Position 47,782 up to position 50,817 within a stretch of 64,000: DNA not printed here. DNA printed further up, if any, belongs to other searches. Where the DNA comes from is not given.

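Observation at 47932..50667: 911-aa protein reads as a solute-binding-like ectodomain fused to a polytopic membrane block and a degenerate histidine-kinase module (His replaced by Arg)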

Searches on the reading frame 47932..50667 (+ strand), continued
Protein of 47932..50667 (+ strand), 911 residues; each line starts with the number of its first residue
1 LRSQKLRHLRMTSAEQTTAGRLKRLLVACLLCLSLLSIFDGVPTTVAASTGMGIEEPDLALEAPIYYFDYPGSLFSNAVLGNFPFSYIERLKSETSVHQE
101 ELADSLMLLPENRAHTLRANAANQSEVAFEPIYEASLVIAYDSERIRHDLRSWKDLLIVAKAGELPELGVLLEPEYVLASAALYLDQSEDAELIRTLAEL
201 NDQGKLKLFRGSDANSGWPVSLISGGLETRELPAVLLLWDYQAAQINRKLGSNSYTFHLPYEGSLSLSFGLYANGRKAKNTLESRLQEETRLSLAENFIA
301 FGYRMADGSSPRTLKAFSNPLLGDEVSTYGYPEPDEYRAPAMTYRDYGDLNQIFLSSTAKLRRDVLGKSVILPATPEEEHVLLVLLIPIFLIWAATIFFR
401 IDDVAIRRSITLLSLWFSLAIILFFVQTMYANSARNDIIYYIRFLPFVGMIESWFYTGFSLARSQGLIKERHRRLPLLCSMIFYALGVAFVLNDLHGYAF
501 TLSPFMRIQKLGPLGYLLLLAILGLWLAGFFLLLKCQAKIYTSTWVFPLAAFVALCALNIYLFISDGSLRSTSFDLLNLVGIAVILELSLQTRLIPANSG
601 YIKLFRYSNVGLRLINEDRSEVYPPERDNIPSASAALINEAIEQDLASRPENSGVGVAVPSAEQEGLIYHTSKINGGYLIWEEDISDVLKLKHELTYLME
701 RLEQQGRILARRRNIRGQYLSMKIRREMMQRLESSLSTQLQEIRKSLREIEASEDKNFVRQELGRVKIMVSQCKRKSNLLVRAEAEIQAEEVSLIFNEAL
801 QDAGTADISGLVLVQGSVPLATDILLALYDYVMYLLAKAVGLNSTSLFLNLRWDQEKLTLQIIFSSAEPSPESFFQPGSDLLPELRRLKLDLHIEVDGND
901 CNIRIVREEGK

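Call 26: fold_search(model_id=the predicted structure, library=pdb)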
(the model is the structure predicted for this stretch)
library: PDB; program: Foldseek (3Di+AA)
matches with E <= 10: 656; with E <= 0.001: 121
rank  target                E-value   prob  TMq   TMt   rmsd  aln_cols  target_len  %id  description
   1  9a5d_A                1.9e-07  1.00  0.12  0.16  30.3       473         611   12  Integrative model of WALK-YYCH by crosslinking MS and deep learning (released 2024-09-18)
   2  4gcz_A                2.9e-07  1.00  0.11  0.24  27.8       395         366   12  Structure of a blue-light photoreceptor (released 2013-06-19)
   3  8isi_A                5.7e-07  1.00  0.13  0.14  20.9       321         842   13  Photochromobilin-free form of Arabidopsis thaliana phytochrome A - apo-AtphyA (released 2023-08-09)
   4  7ssj_A                1.2e-06  1.00  0.13  0.44  15.6       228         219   16  Crystal structure of the DesK-DesR complex in the phosphatase state (released 2022-11-16)
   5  8a6x_B                1.2e-06  1.00  0.12  0.25  23.2       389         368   12  Crystal structure of a chimeric LOV-Histidine kinase SB2F1 (asymmetrical variant, trigonal form with long c axis) (released 2024-01-10)
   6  8a7f_A                1.8e-06  1.00  0.13  0.25  24.2       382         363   12  Crystal structure of a chimeric LOV-Histidine kinase SB2F1-I66R mutant (asymmetrical variant, trigonal form with long  (released 2024-01-10)
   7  7ssj_D                2.8e-06  1.00  0.13  0.42  16.8       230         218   16  Crystal structure of the DesK-DesR complex in the phosphatase state (released 2022-11-16)
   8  8isk_A                2.9e-06  1.00  0.11  0.12  21.1       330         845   11  Pr conformer of Zea mays phytochrome A1 - ZmphyA1-Pr (released 2023-08-09)
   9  8a52_A                3.2e-06  1.00  0.13  0.26  23.9       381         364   12  Crystal structure of a chimeric LOV-Histidine kinase SB2F1 (asymmetrical variant, trigonal form with long c-axis) (released 2023-12-27)
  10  6ph4_B                4.3e-06  1.00  0.14  0.24  23.1       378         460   12  Full length LOV-PAS-HK construct from the LOV-HK sensory protein from Brucella abortus (light-adapted, construct 15-48 (released 2020-12-30)
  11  7ssj_C                4.9e-06  1.00  0.12  0.42  16.3       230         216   15  Crystal structure of the DesK-DesR complex in the phosphatase state (released 2022-11-16)
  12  5iuj_A                5.7e-06  1.00  0.13  0.45  19.8       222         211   15  Crystal structure of the DesK-DesR complex in the phosphotransfer state with low Mg2+ (20 mM) (released 2016-12-21)
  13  8g3a_D                6.3e-06  1.00  0.13  0.30  31.4       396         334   13  BceAB-S nucleotide free TM state 1 (released 2023-06-21)
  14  5iuj_B                7.6e-06  1.00  0.12  0.43  18.8       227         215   16  Crystal structure of the DesK-DesR complex in the phosphotransfer state with low Mg2+ (20 mM) (released 2016-12-21)
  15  5iuk_D                8.3e-06  1.00  0.13  0.47  19.9       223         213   14  Crystal structure of the DesK-DesR complex in the phosphotransfer state with high Mg2+ (150 mM) (released 2016-12-21)
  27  4q20_A                1.7e-05  1.00  0.14  0.43  10.0       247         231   15  Crystal structure of a C-terminal part of tyrosine kinase (DivL) from Caulobacter crescentus CB15 at 2.50 A resolution (released 2014-04-23)
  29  4q20_B                2.0e-05  1.00  0.14  0.44   8.8       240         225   15  Crystal structure of a C-terminal part of tyrosine kinase (DivL) from Caulobacter crescentus CB15 at 2.50 A resolution (released 2014-04-23)
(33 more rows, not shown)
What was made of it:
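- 50287..50655 (+): Degenerate CA (Bergerat-fold-like) domain (residues ~786-908) without N-box or G-box. E798 and Y829-D830 are conserved. Foldseek hits to kinase DHp-CA structures at probability 1.0 (call 26).
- On Sensor histidine kinase, HisKA_3/NarL-type: Foldseek probability 1.0 to DesK, WalK, HK853, EL346 and DivL (call 26).
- Closest known: DivL. Same: DivL appears among the fold matches (4q20, call 26).
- The C-terminus has a histidine-kinase fold, with Foldseek probability 1.0 to DesK, WalK, HK853, EL346 and DivL (call 26). DivL appears among the fold matches (4q20, E=1.7e-5, call 26). The overall DHp+CA fold is kept (call 26).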

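Call 28: list_cluster_members(proteins=[P0046, P0048, P0057, P0062, P0072, P0077, P0045, P0119, P0036, P0041])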
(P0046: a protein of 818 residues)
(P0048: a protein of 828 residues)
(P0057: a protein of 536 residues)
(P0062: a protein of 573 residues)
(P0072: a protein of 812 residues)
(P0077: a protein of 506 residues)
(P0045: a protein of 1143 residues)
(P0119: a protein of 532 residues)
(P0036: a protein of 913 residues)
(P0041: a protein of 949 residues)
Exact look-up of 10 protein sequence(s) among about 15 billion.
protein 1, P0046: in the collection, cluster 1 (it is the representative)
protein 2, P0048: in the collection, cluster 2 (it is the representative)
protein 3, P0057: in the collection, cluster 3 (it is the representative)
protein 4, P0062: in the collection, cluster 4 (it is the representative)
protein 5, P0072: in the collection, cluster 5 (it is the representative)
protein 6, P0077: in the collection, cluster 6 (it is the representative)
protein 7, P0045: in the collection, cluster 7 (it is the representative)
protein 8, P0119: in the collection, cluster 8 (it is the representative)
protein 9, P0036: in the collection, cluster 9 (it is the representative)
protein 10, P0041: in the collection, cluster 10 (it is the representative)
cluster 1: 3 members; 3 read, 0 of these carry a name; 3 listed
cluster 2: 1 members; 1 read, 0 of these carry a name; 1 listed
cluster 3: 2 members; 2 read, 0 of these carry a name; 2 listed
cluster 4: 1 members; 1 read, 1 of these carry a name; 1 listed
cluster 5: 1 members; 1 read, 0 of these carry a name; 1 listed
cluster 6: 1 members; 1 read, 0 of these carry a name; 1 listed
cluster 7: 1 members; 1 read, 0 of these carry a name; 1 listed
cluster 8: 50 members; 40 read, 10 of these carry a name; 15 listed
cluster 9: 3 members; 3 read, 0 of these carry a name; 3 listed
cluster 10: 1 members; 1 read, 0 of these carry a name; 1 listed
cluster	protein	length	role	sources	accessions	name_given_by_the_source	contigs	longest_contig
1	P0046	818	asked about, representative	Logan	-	-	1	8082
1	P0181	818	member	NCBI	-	-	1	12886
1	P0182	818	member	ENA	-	-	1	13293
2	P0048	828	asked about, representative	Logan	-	-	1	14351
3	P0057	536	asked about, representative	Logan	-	-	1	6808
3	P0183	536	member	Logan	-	-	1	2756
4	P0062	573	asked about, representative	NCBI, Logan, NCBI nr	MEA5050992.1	MAG: histidine kinase N-terminal 7TM domain-containing protein [Oscillospiraceae ... | histidine kinase N-terminal 7TM domain-containing protein [Oscillospiraceae bacterium]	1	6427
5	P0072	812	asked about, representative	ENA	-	-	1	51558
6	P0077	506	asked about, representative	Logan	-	-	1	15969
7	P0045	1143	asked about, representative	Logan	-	-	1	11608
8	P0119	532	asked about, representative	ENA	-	-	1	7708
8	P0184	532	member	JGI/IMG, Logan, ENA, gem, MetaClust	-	\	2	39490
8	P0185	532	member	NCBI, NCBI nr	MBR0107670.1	MAG: hypothetical protein IJM07_00950 [Pyramidobacter sp.] | hypothetical protein [Pyramidobacter sp.]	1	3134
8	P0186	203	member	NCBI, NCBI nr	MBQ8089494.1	MAG: hypothetical protein IJ233_02045, partial [Pyramidobacter sp.] | hypothetical protein [Pyramidobacter sp.]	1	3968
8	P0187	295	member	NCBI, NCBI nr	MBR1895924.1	MAG: hypothetical protein IJ822_03995, partial [Pyramidobacter sp.] | hypothetical protein [Pyramidobacter sp.]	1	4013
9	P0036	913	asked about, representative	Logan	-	-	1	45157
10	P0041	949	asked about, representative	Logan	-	-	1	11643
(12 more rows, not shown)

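Call 34: find_related_loci(query=A5, collection=genome_contigs, flank=7000)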
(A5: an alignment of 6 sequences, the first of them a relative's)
Query A5 (818 aa) in genome_contigs; peptide patterns used: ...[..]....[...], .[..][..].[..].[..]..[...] (x = any residue, [..] = any of these).
57 stretches matched a pattern; 29 encode a relative of the query (tblastn E <= 1e-3); 28 distinct loci.
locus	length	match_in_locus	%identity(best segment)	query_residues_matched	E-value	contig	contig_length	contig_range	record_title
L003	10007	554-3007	98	1-818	0e+0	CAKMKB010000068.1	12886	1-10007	uncultured Clostridia bacterium isolate OKU11 genome assembly, contig: MEGAHIT_co_assembly_000000005387, whole genome sh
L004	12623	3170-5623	57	1-818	0e+0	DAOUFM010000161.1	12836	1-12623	MAG TPA_asm: Anaerolineaceae bacterium isolate R115_23 k127_138333, whole genome shotgun sequence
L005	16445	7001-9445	54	1-818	0e+0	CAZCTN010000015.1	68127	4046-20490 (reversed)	MAG TPA_asm: uncultured Syntrophomonas sp. isolate SRP241326_co3_285 genome assembly, contig: NODE_705_length_68127_cov_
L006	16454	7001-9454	58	1-818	0e+0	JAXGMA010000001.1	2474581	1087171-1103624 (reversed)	MAG: Christensenellales bacterium isolate AnMBR.bin221 bin221_1, whole genome shotgun sequence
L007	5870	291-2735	47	1-817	0e+0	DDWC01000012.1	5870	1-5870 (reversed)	MAG TPA_asm: Firmicutes bacterium UBA2296 UBA2296_contig_97630, whole genome shotgun sequence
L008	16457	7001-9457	46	1-818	0e+0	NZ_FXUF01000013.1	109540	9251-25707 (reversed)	Anoxynatronum buryatiense strain Su22 Ga0139014_113, whole genome shotgun sequence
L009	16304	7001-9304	44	4-770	0e+0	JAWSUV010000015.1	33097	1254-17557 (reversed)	MAG: Bacillota bacterium isolate B4G8H2-04 NODE_90_length_33097_cov_5.560378, whole genome shotgun sequence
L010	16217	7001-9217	27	58-818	2e-81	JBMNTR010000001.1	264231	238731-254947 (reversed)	MAG: Christensenellales bacterium isolate SBF912SR4HQ0005 scaffold_44_c1, whole genome shotgun sequence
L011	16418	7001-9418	25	12-818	3e-70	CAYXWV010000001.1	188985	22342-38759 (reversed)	MAG TPA_asm: uncultured Anaerolinea sp. isolate SRP192927_co3_446 genome assembly, contig: NODE_39_length_188985_cov_42.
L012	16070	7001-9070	25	58-766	5e-69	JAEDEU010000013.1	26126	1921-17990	MAG: Clostridiaceae bacterium isolate MAG066 NODE_1291_length_26126_cov_54.305243, whole genome shotgun sequence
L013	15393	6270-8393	27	38-766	3e-67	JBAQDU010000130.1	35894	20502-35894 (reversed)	MAG: Clostridiaceae bacterium isolate MFD10577_ilm_asm_bin29 k127_114908, whole genome shotgun sequence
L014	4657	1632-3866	26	58-818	7e-67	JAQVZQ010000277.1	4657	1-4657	MAG: Dysgonamonadaceae bacterium isolate STF2_177 NODE_70202_length_4657_cov_2.271523_Sandtown_F2, whole genome shotgun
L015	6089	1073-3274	25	58-814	2e-66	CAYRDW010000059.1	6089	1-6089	MAG TPA_asm: uncultured Muribaculaceae bacterium isolate SRP294416_co2_517 genome assembly, contig: NODE_23446_length_60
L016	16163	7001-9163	26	58-814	4e-66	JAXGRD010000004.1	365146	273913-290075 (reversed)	MAG: Anaerovoracaceae bacterium isolate AnMBR.bin341 bin341_4, whole genome shotgun sequence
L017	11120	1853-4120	27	38-818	9e-69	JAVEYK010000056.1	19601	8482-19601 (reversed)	MAG: Anaerolineaceae bacterium isolate BF4_28 NODE_8429_length_19601_cov_13.251618_Biofilm4, whole genome shotgun sequen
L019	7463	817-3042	24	41-818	1e-60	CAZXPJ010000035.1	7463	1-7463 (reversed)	MAG TPA_asm: uncultured Eubacteriales bacterium isolate SRP294416_co2_523 genome assembly, contig: NODE_16707_length_746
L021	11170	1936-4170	28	52-818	2e-75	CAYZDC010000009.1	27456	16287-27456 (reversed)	MAG TPA_asm: uncultured Tissierellaceae bacterium isolate SRP294416_co2_588 genome assembly, contig: NODE_1454_length_27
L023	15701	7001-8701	26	82-684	4e-49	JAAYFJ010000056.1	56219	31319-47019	MAG: Tissierellia bacterium isolate AS07pgkLD_60 60573_AS07, whole genome shotgun sequence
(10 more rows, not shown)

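Call 41: search_protein_families(library=pfam, proteins=[L005:12257-16444:+, L008:11730-16457:+, L005:11518-12168:+, L006:11673-12164:+, L006:12198-12734:+, L010:12388-13887:+, L010:13932-15254:+, L011:12286-14025:+, L023:11677-13242:+, L023:13262-14779:+], max_evalue=0.001)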
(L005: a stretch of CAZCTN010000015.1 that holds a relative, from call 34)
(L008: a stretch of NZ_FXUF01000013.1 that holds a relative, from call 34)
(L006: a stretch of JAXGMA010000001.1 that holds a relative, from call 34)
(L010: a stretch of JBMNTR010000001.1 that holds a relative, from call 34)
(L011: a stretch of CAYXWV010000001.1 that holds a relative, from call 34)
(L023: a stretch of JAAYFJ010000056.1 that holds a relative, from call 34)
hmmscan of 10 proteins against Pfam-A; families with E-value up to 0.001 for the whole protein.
L005:12257-16444:+ (1396 aa): 4 families
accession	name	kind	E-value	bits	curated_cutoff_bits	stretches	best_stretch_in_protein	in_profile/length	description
PF07550.17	Shr-like_HID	-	4.7e-50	168.5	22.3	4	868-955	1-82/82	Heme-binding protein Shr-like, Hb-interacting domain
PF00395.25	SLH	-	6.2e-44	148.2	20.8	3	45-86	1-43/44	S-layer homology domain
PF18998.6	Flg_new_2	-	1.2e-09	38.4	23.6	1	581-639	10-69/73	Divergent InlB B-repeat domain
PF08308.17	PEGA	-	0.00023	21.4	20.8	0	915-956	15-57/71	PEGA domain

L008:11730-16457:+ (1576 aa): 6 families
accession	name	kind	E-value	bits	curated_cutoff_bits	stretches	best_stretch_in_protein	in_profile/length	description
PF07550.17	Shr-like_HID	-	9.6e-58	193.1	22.3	4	1323-1412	1-82/82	Heme-binding protein Shr-like, Hb-interacting domain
PF07833.16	Cu_amine_oxidN1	-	4.5e-27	94.6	24.2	1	67-169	7-107/108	Copper amine oxidase N-terminal domain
PF12733.13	Cadherin-like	-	1.2e-13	51.7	24.2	1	1003-1095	1-88/89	Cadherin-like beta sandwich domain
PF07581.17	Glug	-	5.8e-13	48.7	20.5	0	853-877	1-27/28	The GLUG motif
PF08308.17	PEGA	-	2.6e-05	24.5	20.8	0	1389-1415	33-59/71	PEGA domain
PF18998.6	Flg_new_2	-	0.00091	19.6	23.6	1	417-492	1-72/73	Divergent InlB B-repeat domain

L005:11518-12168:+ (216 aa): 1 family
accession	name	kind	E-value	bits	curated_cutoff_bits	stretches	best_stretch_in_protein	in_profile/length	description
PF22043.2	DUF6935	-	3.8e-48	163.9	27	1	60-209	1-157/158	Domain of unknown function (DUF6935)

L006:11673-12164:+ (163 aa): 1 family
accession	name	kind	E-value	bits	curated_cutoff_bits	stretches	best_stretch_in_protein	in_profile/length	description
PF22043.2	DUF6935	-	1.5e-56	191.3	27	1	7-156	1-157/158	Domain of unknown function (DUF6935)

L006:12198-12734:+ (178 aa): 2 families
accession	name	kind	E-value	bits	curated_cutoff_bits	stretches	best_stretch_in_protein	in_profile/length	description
PF12833.13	HTH_18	-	3.2e-21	75.9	33.6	1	88-167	1-80/80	Helix-turn-helix domain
PF00165.29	HTH_AraC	-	9.5e-14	51.6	26.6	2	133-166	10-42/42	Bacterial regulatory helix-turn-helix proteins, AraC family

L010:12388-13887:+ (499 aa): 0 families

L010:13932-15254:+ (440 aa): 2 families
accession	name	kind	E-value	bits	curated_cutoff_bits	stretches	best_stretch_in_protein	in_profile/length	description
PF13421.11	Band_7_1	-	5.3e-18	65.9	24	1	52-275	8-205/211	SPFH domain-Band 7 family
PF12773.13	DZR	-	0.00079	20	27.3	0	358-398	4-45/45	Double zinc ribbon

L011:12286-14025:+ (579 aa): 0 families

L023:11677-13242:+ (521 aa): 3 families
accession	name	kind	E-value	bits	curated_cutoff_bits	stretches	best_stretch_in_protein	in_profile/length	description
PF13240.11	Zn_Ribbon_1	-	0.00019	21.5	25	1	3-22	1-20/23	zinc-ribbon domain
PF13248.11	Zn_ribbon_3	-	0.00023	20.9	27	1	4-25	5-26/26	zinc-ribbon domain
PF16369.11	GH43_C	-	0.00041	21.2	23.4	1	240-309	15-74/100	C-terminal lipocalin-like domain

L023:13262-14779:+ (505 aa): 0 families
